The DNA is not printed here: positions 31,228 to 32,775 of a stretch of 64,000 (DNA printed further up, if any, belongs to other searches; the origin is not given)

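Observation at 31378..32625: Truncated major-vault-protein paralog: MVP repeat domains only, ending in a hydrophobic tail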

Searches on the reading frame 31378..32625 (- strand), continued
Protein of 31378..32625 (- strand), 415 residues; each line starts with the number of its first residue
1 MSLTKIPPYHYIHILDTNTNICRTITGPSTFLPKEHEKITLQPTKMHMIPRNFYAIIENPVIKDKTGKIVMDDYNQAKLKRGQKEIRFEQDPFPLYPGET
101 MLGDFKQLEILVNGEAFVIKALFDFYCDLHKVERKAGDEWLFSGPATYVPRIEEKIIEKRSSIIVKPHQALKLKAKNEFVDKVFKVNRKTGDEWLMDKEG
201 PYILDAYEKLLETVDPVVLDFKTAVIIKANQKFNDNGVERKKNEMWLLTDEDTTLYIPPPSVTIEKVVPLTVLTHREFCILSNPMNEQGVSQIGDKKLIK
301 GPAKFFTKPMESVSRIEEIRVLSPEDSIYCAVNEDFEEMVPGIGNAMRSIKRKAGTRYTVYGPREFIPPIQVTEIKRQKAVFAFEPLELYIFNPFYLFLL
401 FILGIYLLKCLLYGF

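Call 59: find_homologous_proteins(query=P0136, max_evalue=1e-50)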
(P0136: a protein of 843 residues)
Query P0136 (843 aa): 2919 proteins with E <= 1e-50 among 8000 candidates; the best 120 are listed.
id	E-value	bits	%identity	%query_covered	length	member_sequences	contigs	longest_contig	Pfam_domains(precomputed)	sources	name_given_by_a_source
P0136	0.0e+0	1884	100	100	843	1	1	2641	PF17795.7,PF17796.7,PF17794.7,PF01505.24,PF11978.14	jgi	jgi:major vault protein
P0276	0.0e+0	1297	70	99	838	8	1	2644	PF17795.7,PF17796.7,PF17794.7,PF01505.24,PF11978.14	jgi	-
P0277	0.0e+0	1290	69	99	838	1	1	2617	PF17795.7,PF17796.7,PF17794.7,PF01505.24,PF11978.14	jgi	jgi:major vault protein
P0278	0.0e+0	1278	69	99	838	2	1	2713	PF17795.7,PF17796.7,PF17794.7,PF01505.24,PF11978.14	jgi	-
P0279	0.0e+0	1263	68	99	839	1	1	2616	PF17795.7,PF17796.7,PF17794.7,PF01505.24,PF11978.14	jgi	jgi:major vault protein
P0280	0.0e+0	1244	67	99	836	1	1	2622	PF17795.7,PF17796.7,PF17794.7,PF01505.24,PF11978.14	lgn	-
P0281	0.0e+0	1238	67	99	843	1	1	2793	PF17795.7,PF17796.7,PF17794.7,PF01505.24,PF11978.14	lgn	-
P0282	0.0e+0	1237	67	99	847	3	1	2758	PF17795.7,PF17796.7,PF17794.7,PF01505.24,PF11978.14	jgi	jgi:major vault protein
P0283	0.0e+0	1223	66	99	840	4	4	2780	PF17795.7,PF17796.7,PF17794.7,PF01505.24,PF11978.14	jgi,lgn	-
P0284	0.0e+0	1221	69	96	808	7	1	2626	PF17795.7,PF17796.7,PF17794.7,PF01505.24,PF11978.14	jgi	jgi:major vault protein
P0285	0.0e+0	1218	66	100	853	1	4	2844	PF17795.7,PF17796.7,PF17794.7,PF01505.24,PF11978.14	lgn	-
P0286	0.0e+0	1217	66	99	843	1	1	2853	PF17795.7,PF17796.7,PF17794.7,PF01505.24,PF11978.14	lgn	-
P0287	0.0e+0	1213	66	99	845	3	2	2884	PF17795.7,PF17796.7,PF17794.7,PF01505.24,PF11978.14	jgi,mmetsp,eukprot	mmetsp:Transcript_27317/g.38642 ORF Transcript_27317/g.38642 Transcript_27317/m.38642 type:complete 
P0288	0.0e+0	1204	65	99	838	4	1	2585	PF17795.7,PF17796.7,PF17794.7,PF01505.24,PF11978.14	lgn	-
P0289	0.0e+0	1203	66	99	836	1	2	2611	PF17795.7,PF17796.7,PF17794.7,PF01505.24,PF11978.14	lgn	-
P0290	0.0e+0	1202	65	99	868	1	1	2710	PF17795.7,PF17796.7,PF17794.7,PF01505.24,PF11978.14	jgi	-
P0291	0.0e+0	1167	67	96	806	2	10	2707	PF17795.7,PF17796.7,PF17794.7,PF01505.24,PF11978.14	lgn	-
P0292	0.0e+0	1165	64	99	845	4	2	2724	PF17795.7,PF17796.7,PF17794.7,PF01505.24,PF11978.14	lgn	-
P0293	0.0e+0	1077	63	94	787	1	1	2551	PF17795.7,PF17796.7,PF17794.7,PF01505.24,PF11978.14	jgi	-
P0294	0.0e+0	1068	49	99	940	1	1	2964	PF17795.7,PF17796.7,PF17794.7,PF01505.24,PF11978.14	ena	-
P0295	0.0e+0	1065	58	100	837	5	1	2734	PF17795.7,PF17796.7,PF17794.7,PF01505.24,PF11978.14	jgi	-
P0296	0.0e+0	1046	57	100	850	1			PF17795.7,PF17796.7,PF17794.7,PF01505.24,PF11978.14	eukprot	eukprot:GILJ01000796.1.p1 GENE.GILJ01000796.1~~GILJ01000796.1.p1 ORF type:complete len:866 (+),score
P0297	0.0e+0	1045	58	99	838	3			PF17795.7,PF17796.7,PF17794.7,PF01505.24,PF11978.14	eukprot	eukprot:TRINITY_DN804_c1_g2_i1.p1 TRINITY_DN804_c1_g2~~TRINITY_DN804_c1_g2_i1.p1 ORF type:complete l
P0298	0.0e+0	1043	57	99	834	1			PF17795.7,PF17796.7,PF17794.7,PF01505.24,PF11978.14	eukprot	eukprot:TRINITY_DN82_c0_g1_i2.p1 TRINITY_DN82_c0_g1~~TRINITY_DN82_c0_g1_i2.p1 ORF type:complete len:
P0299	0.0e+0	1038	52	99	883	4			PF17795.7,PF17796.7,PF17794.7,PF01505.24,PF11978.14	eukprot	eukprot:TRINITY_DN210_c0_g1_i1.p1 TRINITY_DN210_c0_g1~~TRINITY_DN210_c0_g1_i1.p1 ORF type:complete l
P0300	0.0e+0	1038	58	99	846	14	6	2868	PF17795.7,PF17796.7,PF17794.7,PF01505.24,PF11978.14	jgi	jgi:major vault protein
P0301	0.0e+0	1037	57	99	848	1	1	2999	PF17795.7,PF17796.7,PF17794.7,PF01505.24,PF11978.14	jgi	-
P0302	0.0e+0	1035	57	99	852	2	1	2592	PF17795.7,PF17796.7,PF17794.7,PF01505.24,PF11978.14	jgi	-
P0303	0.0e+0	1034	57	99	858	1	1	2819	PF17795.7,PF17796.7,PF17794.7,PF01505.24,PF11978.14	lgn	-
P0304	0.0e+0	1032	57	99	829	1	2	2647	PF17795.7,PF17796.7,PF17794.7,PF01505.24,PF11978.14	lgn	-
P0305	0.0e+0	1032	57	100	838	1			PF17795.7,PF17796.7,PF17794.7,PF01505.24,PF11978.14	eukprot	eukprot:TRINITY_DN8_c0_g1_i1.p1 TRINITY_DN8_c0_g1~~TRINITY_DN8_c0_g1_i1.p1 ORF type:complete len:839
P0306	0.0e+0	1031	57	99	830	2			PF17795.7,PF17796.7,PF17794.7,PF01505.24,PF11978.14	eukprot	eukprot:TRINITY_DN104_c0_g1_i10.p1 TRINITY_DN104_c0_g1~~TRINITY_DN104_c0_g1_i10.p1 ORF type:complete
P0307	0.0e+0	1031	57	99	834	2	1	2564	PF17795.7,PF17796.7,PF17794.7,PF01505.24,PF11978.14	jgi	-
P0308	0.0e+0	1029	57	98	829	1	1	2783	PF17795.7,PF17796.7,PF17794.7,PF01505.24,PF11978.14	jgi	-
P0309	0.0e+0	1028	62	94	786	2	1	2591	PF17795.7,PF17796.7,PF17794.7,PF01505.24,PF11978.14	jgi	-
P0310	0.0e+0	1027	57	99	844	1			PF17795.7,PF17796.7,PF17794.7,PF01505.24,PF11978.14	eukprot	eukprot:GFYU01001339.1.p1 GENE.GFYU01001339.1~~GFYU01001339.1.p1 ORF type:complete len:879 (-),score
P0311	0.0e+0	1026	57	99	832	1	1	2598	PF17795.7,PF17796.7,PF17794.7,PF01505.24,PF11978.14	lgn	-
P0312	0.0e+0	1026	57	99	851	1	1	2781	PF17795.7,PF17796.7,PF17794.7,PF01505.24,PF11978.14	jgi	-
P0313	0.0e+0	1025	57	99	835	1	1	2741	PF17795.7,PF17796.7,PF17794.7,PF01505.24,PF11978.14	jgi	-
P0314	0.0e+0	1025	57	99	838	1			PF17795.7,PF17796.7,PF17794.7,PF01505.24,PF11978.14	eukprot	eukprot:TRINITY_DN255_c0_g3_i4.p1 TRINITY_DN255_c0_g3~~TRINITY_DN255_c0_g3_i4.p1 ORF type:complete l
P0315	0.0e+0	1024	58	99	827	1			PF17795.7,PF17796.7,PF17794.7,PF01505.24,PF11978.14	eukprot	eukprot:TRINITY_DN409_c0_g1_i1.p1 TRINITY_DN409_c0_g1~~TRINITY_DN409_c0_g1_i1.p1 ORF type:complete l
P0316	0.0e+0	1023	57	99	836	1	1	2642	PF17795.7,PF17796.7,PF17794.7,PF01505.24,PF11978.14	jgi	-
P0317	0.0e+0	1023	56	99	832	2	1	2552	PF17795.7,PF17796.7,PF17794.7,PF01505.24,PF11978.14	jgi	-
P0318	0.0e+0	1023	56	99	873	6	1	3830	PF17795.7,PF17796.7,PF17794.7,PF01505.24,PF11978.14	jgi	jgi:major vault protein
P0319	0.0e+0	1022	57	99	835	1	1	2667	PF17795.7,PF17796.7,PF17794.7,PF01505.24,PF11978.14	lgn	-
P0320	0.0e+0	1022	58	99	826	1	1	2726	PF17795.7,PF17796.7,PF17794.7,PF01505.24,PF11978.14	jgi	-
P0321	0.0e+0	1022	56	100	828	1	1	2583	PF17795.7,PF17796.7,PF17794.7,PF01505.24,PF11978.14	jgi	-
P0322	0.0e+0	1019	56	99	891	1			PF17795.7,PF17796.7,PF17794.7,PF01505.24,PF11978.14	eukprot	eukprot:GILI01001278.1.p1 GENE.GILI01001278.1~~GILI01001278.1.p1 ORF type:complete len:892 (-),score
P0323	0.0e+0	1019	57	99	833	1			PF17795.7,PF17796.7,PF17794.7,PF01505.24,PF11978.14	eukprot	eukprot:TRINITY_DN57_c0_g1_i2.p1 TRINITY_DN57_c0_g1~~TRINITY_DN57_c0_g1_i2.p1 ORF type:complete len:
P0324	0.0e+0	1019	57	99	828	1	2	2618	PF17795.7,PF17796.7,PF17794.7,PF01505.24,PF11978.14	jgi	jgi:major vault protein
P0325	0.0e+0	1018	57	99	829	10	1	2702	PF17795.7,PF17796.7,PF17794.7,PF01505.24,PF11978.14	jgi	-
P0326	0.0e+0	1016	58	99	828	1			PF17795.7,PF17796.7,PF17794.7,PF01505.24,PF11978.14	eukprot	eukprot:TRINITY_DN1058_c0_g1_i9.p1 TRINITY_DN1058_c0_g1~~TRINITY_DN1058_c0_g1_i9.p1 ORF type:complet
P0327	0.0e+0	1015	56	99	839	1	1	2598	PF17795.7,PF17796.7,PF17794.7,PF01505.24,PF11978.14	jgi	-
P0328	0.0e+0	1014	57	99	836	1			PF17795.7,PF17796.7,PF17794.7,PF01505.24,PF11978.14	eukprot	eukprot:TRINITY_DN200_c0_g1_i1.p1 TRINITY_DN200_c0_g1~~TRINITY_DN200_c0_g1_i1.p1 ORF type:complete l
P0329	0.0e+0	1013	56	99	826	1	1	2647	PF17795.7,PF17796.7,PF17794.7,PF01505.24,PF11978.14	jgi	jgi:major vault protein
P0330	0.0e+0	1013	57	100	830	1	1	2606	PF17795.7,PF17796.7,PF17794.7,PF01505.24,PF11978.14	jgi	-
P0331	0.0e+0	1012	57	100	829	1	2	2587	PF17795.7,PF17796.7,PF17794.7,PF01505.24,PF11978.14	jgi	jgi:major vault protein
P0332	0.0e+0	1012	70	79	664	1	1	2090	PF17795.7,PF17796.7,PF17794.7,PF01505.24,PF11978.14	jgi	jgi:major vault protein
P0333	0.0e+0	1012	56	99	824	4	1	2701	PF17795.7,PF17796.7,PF17794.7,PF01505.24,PF11978.14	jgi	jgi:major vault protein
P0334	0.0e+0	1011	57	99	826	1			PF17795.7,PF17796.7,PF17794.7,PF01505.24,PF11978.14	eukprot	eukprot:TRINITY_DN1058_c0_g1_i7.p1 TRINITY_DN1058_c0_g1~~TRINITY_DN1058_c0_g1_i7.p1 ORF type:complet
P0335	1.9e-298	1010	55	99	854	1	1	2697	PF17795.7,PF17796.7,PF17794.7,PF01505.24,PF11978.14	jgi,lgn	-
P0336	2.0e-298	1010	56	99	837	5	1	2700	PF17795.7,PF17796.7,PF17794.7,PF01505.24,PF11978.14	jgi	jgi:major vault protein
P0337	2.0e-298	1010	57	99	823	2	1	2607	PF17795.7,PF17796.7,PF17794.7,PF01505.24,PF11978.14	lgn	-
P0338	4.3e-298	1009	56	100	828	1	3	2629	PF17795.7,PF17796.7,PF17794.7,PF01505.24,PF11978.14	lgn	-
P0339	4.7e-298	1009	57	99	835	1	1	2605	PF17795.7,PF17796.7,PF17794.7,PF01505.24,PF11978.14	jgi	jgi:major vault protein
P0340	7.1e-298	1008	56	99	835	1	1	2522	PF17795.7,PF17796.7,PF17794.7,PF01505.24,PF11978.14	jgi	-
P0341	9.0e-298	1008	57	99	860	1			PF17795.7,PF17796.7,PF17794.7,PF01505.24,PF11978.14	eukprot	eukprot:TRINITY_DN4201_c0_g1_i10.p1 TRINITY_DN4201_c0_g1~~TRINITY_DN4201_c0_g1_i10.p1 ORF type:compl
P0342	1.6e-297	1007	57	98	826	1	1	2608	PF17795.7,PF17796.7,PF17794.7,PF01505.24,PF11978.14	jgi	-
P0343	1.9e-297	1007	56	99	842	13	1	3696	PF17795.7,PF17796.7,PF17794.7,PF01505.24,PF11978.14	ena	-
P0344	2.2e-297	1007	57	99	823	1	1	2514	PF17795.7,PF17796.7,PF17794.7,PF01505.24,PF11978.14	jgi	-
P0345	2.3e-297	1007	57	99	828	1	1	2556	PF17795.7,PF17796.7,PF17794.7,PF01505.24,PF11978.14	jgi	-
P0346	3.0e-297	1006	56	99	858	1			PF17795.7,PF17796.7,PF17794.7,PF01505.24,PF11978.14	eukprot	eukprot:TRINITY_DN185_c0_g1_i2.p1 TRINITY_DN185_c0_g1~~TRINITY_DN185_c0_g1_i2.p1 ORF type:complete l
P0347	3.2e-297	1006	56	100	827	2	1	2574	PF17795.7,PF17796.7,PF17794.7,PF01505.24,PF11978.14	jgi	-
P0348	5.3e-297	1006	56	99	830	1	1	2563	PF17795.7,PF17796.7,PF17794.7,PF01505.24,PF11978.14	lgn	-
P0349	9.7e-297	1005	56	99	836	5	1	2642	PF17795.7,PF17796.7,PF17794.7,PF01505.24,PF11978.14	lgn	-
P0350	9.9e-297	1005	56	99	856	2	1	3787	PF17795.7,PF17796.7,PF17794.7,PF01505.24,PF11978.14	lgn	-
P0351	1.0e-296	1005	56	100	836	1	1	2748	PF17795.7,PF17796.7,PF17794.7,PF01505.24,PF11978.14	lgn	-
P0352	1.2e-296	1004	55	99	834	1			PF17795.7,PF17796.7,PF17794.7,PF01505.24,PF11978.14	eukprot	eukprot:TRINITY_DN699_c0_g1_i7.p1 TRINITY_DN699_c0_g1~~TRINITY_DN699_c0_g1_i7.p1 ORF type:complete l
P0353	1.2e-296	1004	56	99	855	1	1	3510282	PF17795.7,PF17796.7,PF17794.7,PF01505.24,PF11978.14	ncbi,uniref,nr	ncbi:hypothetical protein CHS0354_032785 [Potamilus streckersoni]|uniref:Major vault protein n=1 Tax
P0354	1.7e-296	1004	56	99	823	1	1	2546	PF17795.7,PF17796.7,PF17794.7,PF01505.24,PF11978.14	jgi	-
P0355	2.2e-296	1003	57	99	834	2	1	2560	PF17795.7,PF17796.7,PF17794.7,PF01505.24,PF11978.14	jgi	-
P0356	2.4e-296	1003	56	99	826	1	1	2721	PF17795.7,PF17796.7,PF17794.7,PF01505.24,PF11978.14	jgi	-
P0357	2.6e-296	1003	56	99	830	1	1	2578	PF17795.7,PF17796.7,PF17794.7,PF01505.24,PF11978.14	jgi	-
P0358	2.8e-296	1003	56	99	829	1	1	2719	PF17795.7,PF17796.7,PF17794.7,PF01505.24,PF11978.14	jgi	-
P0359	2.9e-296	1003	56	98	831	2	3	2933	PF17795.7,PF17796.7,PF17794.7,PF01505.24,PF11978.14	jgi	-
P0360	5.8e-296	1002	56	99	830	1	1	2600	PF17795.7,PF17796.7,PF17794.7,PF01505.24,PF11978.14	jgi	-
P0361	6.0e-296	1002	56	99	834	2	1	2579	PF17795.7,PF17796.7,PF17794.7,PF01505.24,PF11978.14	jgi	-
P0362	7.1e-296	1002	56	99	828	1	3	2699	PF17795.7,PF17796.7,PF17794.7,PF01505.24,PF11978.14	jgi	jgi:major vault protein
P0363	1.1e-295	1001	57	99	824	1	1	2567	PF17795.7,PF17796.7,PF17794.7,PF01505.24,PF11978.14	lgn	-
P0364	1.1e-295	1001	56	100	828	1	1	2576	PF17795.7,PF17796.7,PF17794.7,PF01505.24,PF11978.14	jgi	-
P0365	1.4e-295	1001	57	99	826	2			PF17795.7,PF17796.7,PF17794.7,PF01505.24,PF11978.14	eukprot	eukprot:TRINITY_DN73_c0_g1_i1.p1 TRINITY_DN73_c0_g1~~TRINITY_DN73_c0_g1_i1.p1 ORF type:complete len:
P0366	1.4e-295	1001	56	100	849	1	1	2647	PF17795.7,PF17796.7,PF17794.7,PF01505.24,PF11978.14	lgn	-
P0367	1.4e-295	1001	56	99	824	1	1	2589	PF17795.7,PF17796.7,PF17794.7,PF01505.24,PF11978.14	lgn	-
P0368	2.1e-295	1000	56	99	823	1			PF17795.7,PF17796.7,PF17794.7,PF01505.24,PF11978.14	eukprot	eukprot:TRINITY_DN1058_c0_g1_i1.p1 TRINITY_DN1058_c0_g1~~TRINITY_DN1058_c0_g1_i1.p1 ORF type:complet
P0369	2.6e-295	1000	55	99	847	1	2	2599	PF17795.7,PF17796.7,PF17794.7,PF01505.24,PF11978.14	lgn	-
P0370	2.7e-295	1000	56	100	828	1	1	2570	PF17795.7,PF17796.7,PF17794.7,PF01505.24,PF11978.14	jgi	-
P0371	4.0e-295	999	56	100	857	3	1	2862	PF17795.7,PF17796.7,PF17794.7,PF01505.24,PF11978.14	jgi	-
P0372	4.5e-295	999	56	99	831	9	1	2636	PF17795.7,PF17796.7,PF17794.7,PF01505.24,PF11978.14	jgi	jgi:major vault protein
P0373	1.1e-294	998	56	99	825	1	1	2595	PF17795.7,PF17796.7,PF17794.7,PF01505.24,PF11978.14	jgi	-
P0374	1.4e-294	998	56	99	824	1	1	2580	PF17795.7,PF17796.7,PF17794.7,PF01505.24,PF11978.14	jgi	-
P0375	1.6e-294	997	56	99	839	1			PF17795.7,PF17796.7,PF17794.7,PF01505.24,PF11978.14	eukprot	eukprot:TRINITY_DN33_c0_g1_i5.p1 TRINITY_DN33_c0_g1~~TRINITY_DN33_c0_g1_i5.p1 ORF type:complete len:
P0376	1.6e-294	997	56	99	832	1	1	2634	PF17795.7,PF17796.7,PF17794.7,PF01505.24,PF11978.14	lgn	-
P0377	1.8e-294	997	57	99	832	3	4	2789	PF17795.7,PF17796.7,PF17794.7,PF01505.24,PF11978.14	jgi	-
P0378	2.3e-294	997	56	99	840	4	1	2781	PF17795.7,PF17796.7,PF17794.7,PF01505.24,PF11978.14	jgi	-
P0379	2.4e-294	997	55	99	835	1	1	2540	PF17795.7,PF17796.7,PF17794.7,PF01505.24,PF11978.14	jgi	-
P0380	3.5e-294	996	57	99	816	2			PF17795.7,PF17796.7,PF17794.7,PF01505.24,PF11978.14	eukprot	eukprot:TRINITY_DN152_c0_g1_i4.p1 TRINITY_DN152_c0_g1~~TRINITY_DN152_c0_g1_i4.p1 ORF type:complete l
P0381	6.3e-294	995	56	99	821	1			PF17795.7,PF17796.7,PF17794.7,PF01505.24,PF11978.14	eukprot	eukprot:TRINITY_DN1058_c0_g1_i5.p1 TRINITY_DN1058_c0_g1~~TRINITY_DN1058_c0_g1_i5.p1 ORF type:complet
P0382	1.4e-293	994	55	100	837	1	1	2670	PF17795.7,PF17796.7,PF17794.7,PF01505.24,PF11978.14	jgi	jgi:major vault protein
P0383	1.6e-293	994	56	99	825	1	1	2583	PF17795.7,PF17796.7,PF17794.7,PF01505.24,PF11978.14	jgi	-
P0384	1.8e-293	994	55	98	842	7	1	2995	PF17795.7,PF17796.7,PF17794.7,PF01505.24,PF11978.14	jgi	jgi:major vault protein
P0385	1.9e-293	994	57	99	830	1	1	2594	PF17795.7,PF17796.7,PF17794.7,PF01505.24,PF11978.14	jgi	jgi:major vault protein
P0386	2.8e-293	993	56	99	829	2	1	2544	PF17795.7,PF17796.7,PF17794.7,PF01505.24,PF11978.14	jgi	-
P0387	2.8e-293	993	56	99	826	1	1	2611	PF17795.7,PF17796.7,PF17794.7,PF01505.24,PF11978.14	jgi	jgi:major vault protein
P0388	2.9e-293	993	55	99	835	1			PF17795.7,PF17796.7,PF17794.7,PF01505.24,PF11978.14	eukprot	eukprot:TRINITY_DN4201_c0_g1_i2.p1 TRINITY_DN4201_c0_g1~~TRINITY_DN4201_c0_g1_i2.p1 ORF type:complet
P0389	3.0e-293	993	55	99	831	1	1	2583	PF17795.7,PF17796.7,PF17794.7,PF01505.24,PF11978.14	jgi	-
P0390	3.3e-293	993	55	99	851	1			PF17795.7,PF17796.7,PF17794.7,PF01505.24,PF11978.14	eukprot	eukprot:Opistho-2@34592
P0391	3.3e-293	993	56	99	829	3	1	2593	PF17795.7,PF17796.7,PF17794.7,PF01505.24,PF11978.14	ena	-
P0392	3.6e-293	993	55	99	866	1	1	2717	PF17795.7,PF17796.7,PF17794.7,PF01505.24,PF11978.14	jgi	-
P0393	3.8e-293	993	55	99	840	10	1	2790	PF17795.7,PF17796.7,PF17794.7,PF01505.24,PF11978.14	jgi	-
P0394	4.6e-293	992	56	99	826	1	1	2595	PF17795.7,PF17796.7,PF17794.7,PF01505.24,PF11978.14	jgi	-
